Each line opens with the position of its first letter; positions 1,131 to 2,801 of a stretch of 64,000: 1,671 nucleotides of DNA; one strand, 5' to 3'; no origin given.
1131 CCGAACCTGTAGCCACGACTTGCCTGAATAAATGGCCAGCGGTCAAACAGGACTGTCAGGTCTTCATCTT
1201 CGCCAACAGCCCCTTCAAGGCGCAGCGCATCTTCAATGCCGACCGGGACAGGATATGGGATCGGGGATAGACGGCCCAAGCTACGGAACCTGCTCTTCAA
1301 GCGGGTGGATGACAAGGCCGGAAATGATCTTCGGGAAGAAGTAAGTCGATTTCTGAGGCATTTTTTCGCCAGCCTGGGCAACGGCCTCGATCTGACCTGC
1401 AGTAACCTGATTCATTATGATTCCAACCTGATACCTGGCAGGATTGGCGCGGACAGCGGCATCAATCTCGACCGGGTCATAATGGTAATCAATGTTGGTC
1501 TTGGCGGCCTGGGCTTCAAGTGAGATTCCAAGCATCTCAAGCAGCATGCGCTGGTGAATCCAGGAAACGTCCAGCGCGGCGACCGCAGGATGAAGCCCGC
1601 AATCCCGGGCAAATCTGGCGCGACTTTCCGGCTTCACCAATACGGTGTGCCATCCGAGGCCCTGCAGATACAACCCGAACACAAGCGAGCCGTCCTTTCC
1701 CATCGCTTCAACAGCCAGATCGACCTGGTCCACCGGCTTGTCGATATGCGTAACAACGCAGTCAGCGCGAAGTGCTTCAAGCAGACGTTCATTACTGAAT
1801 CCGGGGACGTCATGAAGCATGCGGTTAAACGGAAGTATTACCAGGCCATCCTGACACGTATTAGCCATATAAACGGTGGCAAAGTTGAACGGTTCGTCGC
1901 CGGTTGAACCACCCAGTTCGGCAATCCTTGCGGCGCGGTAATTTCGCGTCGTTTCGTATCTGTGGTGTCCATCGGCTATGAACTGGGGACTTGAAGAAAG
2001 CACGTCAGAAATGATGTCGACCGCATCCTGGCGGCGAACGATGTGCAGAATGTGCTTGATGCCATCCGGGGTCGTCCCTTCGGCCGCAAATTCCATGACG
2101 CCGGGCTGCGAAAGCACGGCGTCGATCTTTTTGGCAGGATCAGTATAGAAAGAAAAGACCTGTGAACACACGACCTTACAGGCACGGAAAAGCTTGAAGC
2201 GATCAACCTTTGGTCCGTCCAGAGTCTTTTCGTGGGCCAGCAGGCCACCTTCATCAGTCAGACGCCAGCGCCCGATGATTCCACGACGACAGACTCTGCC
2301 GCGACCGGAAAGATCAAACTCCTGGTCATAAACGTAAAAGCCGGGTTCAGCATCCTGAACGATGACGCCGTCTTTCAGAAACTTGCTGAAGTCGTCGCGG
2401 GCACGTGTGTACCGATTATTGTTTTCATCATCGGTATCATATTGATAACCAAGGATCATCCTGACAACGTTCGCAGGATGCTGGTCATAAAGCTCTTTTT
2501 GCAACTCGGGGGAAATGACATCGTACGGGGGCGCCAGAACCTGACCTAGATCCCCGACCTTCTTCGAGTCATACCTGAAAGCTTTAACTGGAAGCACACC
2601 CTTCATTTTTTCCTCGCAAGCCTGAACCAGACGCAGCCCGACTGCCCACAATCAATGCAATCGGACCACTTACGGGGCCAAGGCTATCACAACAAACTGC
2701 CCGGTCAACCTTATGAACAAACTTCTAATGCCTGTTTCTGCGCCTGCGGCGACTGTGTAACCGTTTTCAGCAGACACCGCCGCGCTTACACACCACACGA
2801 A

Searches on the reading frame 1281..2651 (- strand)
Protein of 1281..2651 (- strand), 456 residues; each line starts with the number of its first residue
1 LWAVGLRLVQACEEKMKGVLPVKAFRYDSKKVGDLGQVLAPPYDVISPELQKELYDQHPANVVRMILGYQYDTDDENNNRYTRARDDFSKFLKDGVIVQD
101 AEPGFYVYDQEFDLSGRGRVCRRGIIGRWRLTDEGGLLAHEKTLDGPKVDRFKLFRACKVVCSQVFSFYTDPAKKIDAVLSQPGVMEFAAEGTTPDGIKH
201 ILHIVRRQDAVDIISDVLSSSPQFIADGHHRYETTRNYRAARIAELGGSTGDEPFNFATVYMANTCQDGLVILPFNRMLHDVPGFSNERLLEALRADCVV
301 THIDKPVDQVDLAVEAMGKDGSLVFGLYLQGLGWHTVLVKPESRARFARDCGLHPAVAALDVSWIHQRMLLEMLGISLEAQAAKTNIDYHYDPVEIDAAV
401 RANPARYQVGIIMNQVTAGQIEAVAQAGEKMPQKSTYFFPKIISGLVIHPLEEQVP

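Call 48: search_protein_families(library=pfam, proteins=[window:1281-2651:-], max_evalue=0.00001)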
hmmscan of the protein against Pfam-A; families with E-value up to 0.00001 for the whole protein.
window:1281-2651:- (456 aa): 1 family
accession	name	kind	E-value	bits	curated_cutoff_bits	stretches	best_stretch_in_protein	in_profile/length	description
PF06245.16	DUF1015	-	1.6e-76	257.8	25.8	1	19-363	1-325/325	Protein of unknown function (DUF1015)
